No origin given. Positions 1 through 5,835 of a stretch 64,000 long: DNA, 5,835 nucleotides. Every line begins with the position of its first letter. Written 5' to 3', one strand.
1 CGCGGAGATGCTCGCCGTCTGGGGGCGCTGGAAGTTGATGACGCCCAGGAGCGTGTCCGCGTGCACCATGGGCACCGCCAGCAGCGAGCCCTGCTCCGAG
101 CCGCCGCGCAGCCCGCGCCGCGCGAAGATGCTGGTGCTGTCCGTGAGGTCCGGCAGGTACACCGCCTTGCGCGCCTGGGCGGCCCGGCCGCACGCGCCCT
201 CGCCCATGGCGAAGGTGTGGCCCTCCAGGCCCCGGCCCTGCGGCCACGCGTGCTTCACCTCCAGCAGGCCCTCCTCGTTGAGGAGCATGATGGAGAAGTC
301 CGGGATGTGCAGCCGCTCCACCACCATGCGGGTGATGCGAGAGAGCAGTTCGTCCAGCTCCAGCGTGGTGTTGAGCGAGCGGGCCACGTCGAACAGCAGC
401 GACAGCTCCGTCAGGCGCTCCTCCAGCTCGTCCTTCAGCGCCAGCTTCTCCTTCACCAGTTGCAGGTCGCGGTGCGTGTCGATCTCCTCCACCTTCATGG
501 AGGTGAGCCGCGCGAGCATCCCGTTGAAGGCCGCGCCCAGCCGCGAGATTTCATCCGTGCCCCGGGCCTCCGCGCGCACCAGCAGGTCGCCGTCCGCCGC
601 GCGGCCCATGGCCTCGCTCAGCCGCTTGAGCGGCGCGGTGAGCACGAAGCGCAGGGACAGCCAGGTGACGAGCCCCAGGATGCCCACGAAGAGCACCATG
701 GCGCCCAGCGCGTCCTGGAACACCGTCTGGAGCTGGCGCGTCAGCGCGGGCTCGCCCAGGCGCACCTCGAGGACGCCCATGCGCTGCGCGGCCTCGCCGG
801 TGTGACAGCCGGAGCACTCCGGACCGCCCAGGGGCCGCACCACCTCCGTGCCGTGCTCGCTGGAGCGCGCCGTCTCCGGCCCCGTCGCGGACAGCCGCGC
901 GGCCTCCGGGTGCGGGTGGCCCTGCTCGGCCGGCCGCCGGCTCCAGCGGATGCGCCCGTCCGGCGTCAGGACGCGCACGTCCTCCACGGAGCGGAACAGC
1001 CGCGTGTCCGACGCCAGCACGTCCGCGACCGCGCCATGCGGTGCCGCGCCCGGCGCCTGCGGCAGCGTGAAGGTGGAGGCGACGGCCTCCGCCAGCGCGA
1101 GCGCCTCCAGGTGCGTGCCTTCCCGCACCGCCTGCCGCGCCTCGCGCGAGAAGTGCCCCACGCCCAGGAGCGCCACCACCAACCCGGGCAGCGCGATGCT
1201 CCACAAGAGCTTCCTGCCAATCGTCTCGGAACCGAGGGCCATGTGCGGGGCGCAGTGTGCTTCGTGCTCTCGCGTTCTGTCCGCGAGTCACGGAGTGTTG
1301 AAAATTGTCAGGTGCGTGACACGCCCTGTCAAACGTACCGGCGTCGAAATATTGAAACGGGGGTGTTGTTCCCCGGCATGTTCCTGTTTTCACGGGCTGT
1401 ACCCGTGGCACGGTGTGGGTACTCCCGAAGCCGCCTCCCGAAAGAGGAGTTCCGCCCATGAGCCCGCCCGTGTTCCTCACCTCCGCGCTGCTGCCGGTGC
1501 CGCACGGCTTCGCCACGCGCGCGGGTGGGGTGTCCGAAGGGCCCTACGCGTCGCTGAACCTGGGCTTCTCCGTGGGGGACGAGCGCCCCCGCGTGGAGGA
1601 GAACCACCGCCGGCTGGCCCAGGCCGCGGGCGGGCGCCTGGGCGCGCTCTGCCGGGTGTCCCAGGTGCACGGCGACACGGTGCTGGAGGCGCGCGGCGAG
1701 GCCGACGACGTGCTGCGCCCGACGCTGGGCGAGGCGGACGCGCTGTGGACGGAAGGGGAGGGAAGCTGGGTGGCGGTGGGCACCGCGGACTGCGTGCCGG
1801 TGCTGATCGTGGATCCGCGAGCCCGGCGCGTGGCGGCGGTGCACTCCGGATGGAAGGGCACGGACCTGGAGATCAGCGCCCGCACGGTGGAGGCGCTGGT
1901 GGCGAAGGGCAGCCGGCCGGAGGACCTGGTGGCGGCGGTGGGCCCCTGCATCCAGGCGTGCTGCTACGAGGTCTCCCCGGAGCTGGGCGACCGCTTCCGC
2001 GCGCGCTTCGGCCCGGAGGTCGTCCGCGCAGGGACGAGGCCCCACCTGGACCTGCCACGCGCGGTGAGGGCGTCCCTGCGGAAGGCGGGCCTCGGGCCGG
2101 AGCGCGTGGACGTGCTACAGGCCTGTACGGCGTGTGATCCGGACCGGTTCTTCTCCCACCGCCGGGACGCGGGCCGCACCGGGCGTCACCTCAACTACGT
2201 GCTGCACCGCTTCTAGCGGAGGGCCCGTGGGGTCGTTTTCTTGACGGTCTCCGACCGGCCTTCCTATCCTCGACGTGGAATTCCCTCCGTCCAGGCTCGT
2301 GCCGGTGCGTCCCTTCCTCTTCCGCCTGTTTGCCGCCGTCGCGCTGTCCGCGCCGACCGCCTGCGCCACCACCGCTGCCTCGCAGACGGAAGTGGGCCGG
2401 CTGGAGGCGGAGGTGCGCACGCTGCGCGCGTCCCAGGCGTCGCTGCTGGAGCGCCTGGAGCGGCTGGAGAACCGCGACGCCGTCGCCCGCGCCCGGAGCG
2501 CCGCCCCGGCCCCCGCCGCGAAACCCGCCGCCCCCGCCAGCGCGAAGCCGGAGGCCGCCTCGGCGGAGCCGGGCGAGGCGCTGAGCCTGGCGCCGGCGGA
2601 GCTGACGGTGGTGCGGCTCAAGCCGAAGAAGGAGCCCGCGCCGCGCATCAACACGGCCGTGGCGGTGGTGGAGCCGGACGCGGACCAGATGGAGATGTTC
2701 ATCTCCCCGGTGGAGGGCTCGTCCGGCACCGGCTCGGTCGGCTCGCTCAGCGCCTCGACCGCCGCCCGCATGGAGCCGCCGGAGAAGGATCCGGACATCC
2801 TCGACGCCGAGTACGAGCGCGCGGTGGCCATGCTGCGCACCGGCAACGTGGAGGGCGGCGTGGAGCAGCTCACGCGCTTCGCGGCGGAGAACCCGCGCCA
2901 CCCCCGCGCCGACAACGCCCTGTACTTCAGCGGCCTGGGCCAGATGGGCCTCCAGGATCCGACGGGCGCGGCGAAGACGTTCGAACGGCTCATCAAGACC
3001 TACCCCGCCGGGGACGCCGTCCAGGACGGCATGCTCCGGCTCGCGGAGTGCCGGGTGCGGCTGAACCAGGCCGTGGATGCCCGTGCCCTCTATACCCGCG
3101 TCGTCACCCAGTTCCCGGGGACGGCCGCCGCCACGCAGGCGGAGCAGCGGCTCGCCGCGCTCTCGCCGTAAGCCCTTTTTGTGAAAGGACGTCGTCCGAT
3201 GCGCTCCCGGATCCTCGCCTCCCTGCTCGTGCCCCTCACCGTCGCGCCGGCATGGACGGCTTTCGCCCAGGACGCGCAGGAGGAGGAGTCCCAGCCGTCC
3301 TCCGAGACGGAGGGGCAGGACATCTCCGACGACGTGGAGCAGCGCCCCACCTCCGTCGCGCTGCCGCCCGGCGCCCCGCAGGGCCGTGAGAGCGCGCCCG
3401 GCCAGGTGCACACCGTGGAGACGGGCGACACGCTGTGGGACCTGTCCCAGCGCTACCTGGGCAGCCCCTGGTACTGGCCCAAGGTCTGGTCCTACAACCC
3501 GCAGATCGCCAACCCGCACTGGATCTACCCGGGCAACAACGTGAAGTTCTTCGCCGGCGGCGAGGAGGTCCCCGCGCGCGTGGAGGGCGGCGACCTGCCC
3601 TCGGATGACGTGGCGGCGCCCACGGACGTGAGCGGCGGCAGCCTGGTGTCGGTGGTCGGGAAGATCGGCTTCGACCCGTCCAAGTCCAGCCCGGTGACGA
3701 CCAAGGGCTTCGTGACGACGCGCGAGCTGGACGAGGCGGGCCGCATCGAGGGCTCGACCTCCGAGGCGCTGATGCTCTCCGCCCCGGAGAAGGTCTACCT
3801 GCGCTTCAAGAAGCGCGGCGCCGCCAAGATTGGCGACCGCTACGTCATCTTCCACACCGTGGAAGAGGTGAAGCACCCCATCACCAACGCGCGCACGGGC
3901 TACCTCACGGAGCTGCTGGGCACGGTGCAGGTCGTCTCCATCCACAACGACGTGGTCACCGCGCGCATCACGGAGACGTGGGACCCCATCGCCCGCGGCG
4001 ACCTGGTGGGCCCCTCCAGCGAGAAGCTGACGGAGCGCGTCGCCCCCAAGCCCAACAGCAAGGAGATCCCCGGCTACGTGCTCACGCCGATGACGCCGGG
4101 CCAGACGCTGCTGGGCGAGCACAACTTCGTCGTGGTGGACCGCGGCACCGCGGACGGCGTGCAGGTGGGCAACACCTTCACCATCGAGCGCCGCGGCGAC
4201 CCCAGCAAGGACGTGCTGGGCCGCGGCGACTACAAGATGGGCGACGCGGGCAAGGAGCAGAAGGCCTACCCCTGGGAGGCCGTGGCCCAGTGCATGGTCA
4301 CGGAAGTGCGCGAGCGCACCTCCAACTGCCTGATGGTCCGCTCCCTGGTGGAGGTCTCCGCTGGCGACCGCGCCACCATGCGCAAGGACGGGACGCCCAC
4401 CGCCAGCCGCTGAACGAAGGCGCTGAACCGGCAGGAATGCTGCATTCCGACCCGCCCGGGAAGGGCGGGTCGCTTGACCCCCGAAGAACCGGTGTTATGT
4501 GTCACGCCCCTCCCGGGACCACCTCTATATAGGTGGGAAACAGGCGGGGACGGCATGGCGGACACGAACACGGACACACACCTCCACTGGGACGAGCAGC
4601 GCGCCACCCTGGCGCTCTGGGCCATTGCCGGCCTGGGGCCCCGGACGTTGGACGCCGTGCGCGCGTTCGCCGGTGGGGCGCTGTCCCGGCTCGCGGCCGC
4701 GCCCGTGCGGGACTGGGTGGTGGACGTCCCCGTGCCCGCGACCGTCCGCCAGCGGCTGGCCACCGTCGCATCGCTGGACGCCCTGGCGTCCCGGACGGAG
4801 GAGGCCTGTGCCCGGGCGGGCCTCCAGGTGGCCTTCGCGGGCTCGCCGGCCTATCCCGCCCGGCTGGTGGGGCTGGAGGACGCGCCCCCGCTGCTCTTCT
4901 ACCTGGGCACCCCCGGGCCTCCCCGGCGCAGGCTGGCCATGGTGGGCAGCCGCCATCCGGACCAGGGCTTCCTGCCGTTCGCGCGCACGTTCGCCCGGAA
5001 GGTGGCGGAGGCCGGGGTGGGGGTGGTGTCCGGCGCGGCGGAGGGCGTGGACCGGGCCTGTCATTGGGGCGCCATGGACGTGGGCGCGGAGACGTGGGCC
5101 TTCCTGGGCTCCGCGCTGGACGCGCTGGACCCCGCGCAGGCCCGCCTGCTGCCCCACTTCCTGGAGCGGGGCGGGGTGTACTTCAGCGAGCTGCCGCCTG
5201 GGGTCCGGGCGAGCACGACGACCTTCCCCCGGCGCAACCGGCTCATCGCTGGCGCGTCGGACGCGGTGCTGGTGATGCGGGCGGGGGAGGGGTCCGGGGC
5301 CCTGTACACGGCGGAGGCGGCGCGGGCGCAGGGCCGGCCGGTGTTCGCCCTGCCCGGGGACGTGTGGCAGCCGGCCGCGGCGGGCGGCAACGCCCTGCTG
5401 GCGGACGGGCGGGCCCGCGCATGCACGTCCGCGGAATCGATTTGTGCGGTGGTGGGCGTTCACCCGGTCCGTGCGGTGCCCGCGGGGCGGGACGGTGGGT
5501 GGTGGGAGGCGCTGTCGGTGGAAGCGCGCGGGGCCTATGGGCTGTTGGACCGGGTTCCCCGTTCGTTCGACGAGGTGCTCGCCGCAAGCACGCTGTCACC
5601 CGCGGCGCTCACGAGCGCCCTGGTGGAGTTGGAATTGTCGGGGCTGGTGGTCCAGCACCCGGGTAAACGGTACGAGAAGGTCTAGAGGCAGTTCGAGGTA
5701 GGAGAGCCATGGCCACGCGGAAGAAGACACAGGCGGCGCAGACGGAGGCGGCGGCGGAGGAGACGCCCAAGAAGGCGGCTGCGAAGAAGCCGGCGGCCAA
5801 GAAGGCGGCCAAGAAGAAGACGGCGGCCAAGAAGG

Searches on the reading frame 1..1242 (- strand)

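Call 10: search_protein_families(library=pfam, proteins=[window:1-1242:-], max_evalue=0.001)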
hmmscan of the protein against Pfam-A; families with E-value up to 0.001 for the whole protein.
window:1-1242:- (414 aa): 4 families
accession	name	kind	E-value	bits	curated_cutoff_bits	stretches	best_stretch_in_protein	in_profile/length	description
PF00672.30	HAMP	-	4.2e-13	49.8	25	1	201-247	6-52/53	HAMP domain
PF13185.12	GAF_2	-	2.7e-11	44.3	28.6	1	294-406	2-110/136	GAF domain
PF01590.32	GAF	-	2.1e-10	41.7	22.4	1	295-408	1-111/133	GAF domain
PF13492.12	GAF_3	-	0.00011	23.1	27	1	295-409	1-105/129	GAF domain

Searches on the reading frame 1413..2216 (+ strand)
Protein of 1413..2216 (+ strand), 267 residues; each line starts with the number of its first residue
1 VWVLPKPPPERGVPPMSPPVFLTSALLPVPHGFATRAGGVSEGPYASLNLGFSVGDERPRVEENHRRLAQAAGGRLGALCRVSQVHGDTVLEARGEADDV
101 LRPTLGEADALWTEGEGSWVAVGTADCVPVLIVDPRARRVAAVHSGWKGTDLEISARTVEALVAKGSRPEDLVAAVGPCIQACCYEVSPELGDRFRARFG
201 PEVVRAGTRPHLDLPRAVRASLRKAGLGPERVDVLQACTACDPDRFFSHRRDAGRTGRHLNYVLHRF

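Call 10: search_protein_families(library=pfam, proteins=[window:1413-2216:+], max_evalue=0.001)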
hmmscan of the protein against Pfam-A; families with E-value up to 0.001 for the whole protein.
window:1413-2216:+ (267 aa): 1 family
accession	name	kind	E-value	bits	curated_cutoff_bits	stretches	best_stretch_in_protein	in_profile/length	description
PF02578.20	Cu-oxidase_4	-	1.3e-74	251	22.9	1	35-263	2-237/238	Multi-copper polyphenol oxidoreductase laccase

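Call 69: search_protein_families(library=ncbifam, proteins=[window:1413-2216:+], max_evalue=0.01)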
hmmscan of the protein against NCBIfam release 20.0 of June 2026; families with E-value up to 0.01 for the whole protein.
window:1413-2216:+ (267 aa): 2 families
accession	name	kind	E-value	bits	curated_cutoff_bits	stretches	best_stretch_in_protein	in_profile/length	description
TIGR00726.1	TIGR00726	equivalog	2.5e-50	170.9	141.15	1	40-263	2-220/223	peptidoglycan editing factor PgeF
NF007998.1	PRK10723.1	equivalog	8e-35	120.5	369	1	34-259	20-236/243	purine nucleoside phosphorylase YfiH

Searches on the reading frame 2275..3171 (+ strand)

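Call 10: search_protein_families(library=pfam, proteins=[window:2275-3171:+], max_evalue=0.001)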
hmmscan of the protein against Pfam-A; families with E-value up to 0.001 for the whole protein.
window:2275-3171:+ (298 aa): 8 families
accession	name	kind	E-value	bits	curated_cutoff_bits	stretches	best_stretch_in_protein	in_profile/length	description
PF13174.12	TPR_6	-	2.8e-12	46.8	26.3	1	252-282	2-32/33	Tetratricopeptide repeat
PF13432.12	TPR_16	-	2.9e-07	31.2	32.7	1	223-282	7-63/65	Tetratricopeptide repeat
PF14559.12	TPR_19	-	1.7e-06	28.7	25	1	227-289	5-64/68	Tetratricopeptide repeat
PF13525.12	YfiO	-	1.7e-06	28.4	25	1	177-296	43-136/203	Outer membrane lipoprotein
PF13512.12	TPR_18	-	2e-06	28.5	21.9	1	189-228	60-99/145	Tetratricopeptide repeat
PF13428.12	TPR_14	-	3.9e-06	27.4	23.5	0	254-287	5-38/44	Tetratricopeptide repeat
PF08954.16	Trimer_CC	-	5.9e-05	23.1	27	1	29-66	10-47/52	Trimerisation motif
PF07719.23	TPR_2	-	0.00015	22.1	27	0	215-244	3-32/34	Tetratricopeptide repeat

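Call 69: search_protein_families(library=ncbifam, proteins=[window:2275-3171:+], max_evalue=0.01)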
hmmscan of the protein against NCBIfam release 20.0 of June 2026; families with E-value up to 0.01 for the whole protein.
window:2275-3171:+ (298 aa): 5 families
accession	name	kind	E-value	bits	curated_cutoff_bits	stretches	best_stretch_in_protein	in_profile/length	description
TIGR02795.1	tol_pal_ybgF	equivalog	2.6e-21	76.4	90.1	1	178-293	4-119/119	tol-pal system protein YbgF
NF008068.0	PRK10803.1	equivalog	6.6e-11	42.6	383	1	162-296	129-263/263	cell division protein CpoB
TIGR03302.1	OM_YfiO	subfamily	2e-09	37.3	81.4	2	178-263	72-165/239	outer membrane protein assembly factor BamD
NF008119.0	PRK10866.1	equivalog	0.0027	17.5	363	0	198-229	91-122/243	outer membrane protein assembly factor BamD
NF053852.1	vesicle_Bd0635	exception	0.0073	16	250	0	244-296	169-221/223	CpoB-like predatory vesicle lipoprotein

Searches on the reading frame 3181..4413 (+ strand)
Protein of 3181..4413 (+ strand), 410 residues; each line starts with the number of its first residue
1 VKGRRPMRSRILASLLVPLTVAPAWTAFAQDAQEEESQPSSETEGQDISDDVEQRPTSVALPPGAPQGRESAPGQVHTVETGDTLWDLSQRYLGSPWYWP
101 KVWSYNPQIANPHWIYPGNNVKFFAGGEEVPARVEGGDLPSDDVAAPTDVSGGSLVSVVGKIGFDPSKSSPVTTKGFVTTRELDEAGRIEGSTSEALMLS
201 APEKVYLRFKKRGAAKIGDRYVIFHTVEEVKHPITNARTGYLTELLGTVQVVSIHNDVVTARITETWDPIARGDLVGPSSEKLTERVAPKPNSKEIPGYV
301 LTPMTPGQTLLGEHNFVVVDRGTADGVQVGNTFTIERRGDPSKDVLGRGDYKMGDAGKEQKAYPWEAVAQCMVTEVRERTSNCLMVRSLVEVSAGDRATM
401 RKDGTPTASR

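Call 10: search_protein_families(library=pfam, proteins=[window:3181-4413:+], max_evalue=0.001)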
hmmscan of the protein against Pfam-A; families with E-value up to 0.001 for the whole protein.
window:3181-4413:+ (410 aa): 1 family
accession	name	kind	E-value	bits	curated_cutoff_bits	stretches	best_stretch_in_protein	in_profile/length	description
PF01476.26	LysM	-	1.3e-07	31.9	20.9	1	77-119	1-38/43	LysM domain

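Call 69: search_protein_families(library=ncbifam, proteins=[window:3181-4413:+], max_evalue=0.01)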
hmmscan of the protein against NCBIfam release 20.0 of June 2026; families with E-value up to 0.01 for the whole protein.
window:3181-4413:+ (410 aa): 2 families
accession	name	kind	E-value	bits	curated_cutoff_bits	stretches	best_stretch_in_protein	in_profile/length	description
TIGR02899.1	spore_safA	subfamily_domain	2.8e-07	30.4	67.85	1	79-122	1-41/44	SafA/ExsA family spore coat assembly protein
NF008399.0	PRK11198.1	equivalog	1.6e-05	25.4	134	1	72-121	93-143/149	peptidoglycan-binding protein LysM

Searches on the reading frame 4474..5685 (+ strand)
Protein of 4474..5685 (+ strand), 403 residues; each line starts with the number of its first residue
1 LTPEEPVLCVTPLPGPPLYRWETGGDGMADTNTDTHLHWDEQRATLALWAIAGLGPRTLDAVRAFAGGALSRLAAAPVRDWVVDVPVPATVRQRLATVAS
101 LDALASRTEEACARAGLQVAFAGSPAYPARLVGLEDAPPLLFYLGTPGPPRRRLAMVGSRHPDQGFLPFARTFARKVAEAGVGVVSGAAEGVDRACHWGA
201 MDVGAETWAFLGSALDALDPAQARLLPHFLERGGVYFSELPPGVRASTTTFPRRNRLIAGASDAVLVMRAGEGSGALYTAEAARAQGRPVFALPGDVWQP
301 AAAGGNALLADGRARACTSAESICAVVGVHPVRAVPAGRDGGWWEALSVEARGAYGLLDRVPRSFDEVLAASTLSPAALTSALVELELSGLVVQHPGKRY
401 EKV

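Call 10: search_protein_families(library=pfam, proteins=[window:4474-5685:+], max_evalue=0.001)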
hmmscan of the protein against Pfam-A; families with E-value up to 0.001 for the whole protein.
window:4474-5685:+ (403 aa): 3 families
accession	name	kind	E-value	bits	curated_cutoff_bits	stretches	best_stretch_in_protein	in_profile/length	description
PF02481.21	DNA_processg_A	-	5.2e-53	179.8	29.6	1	112-315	2-209/212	DNA recombination-mediator protein A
PF17782.7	DprA_WH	-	4.3e-11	43.1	22.9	1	351-398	14-61/61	DprA winged helix domain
PF18306.6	LDcluster4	-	0.0002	21.5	26.3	0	156-205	6-56/151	SLOG cluster4 family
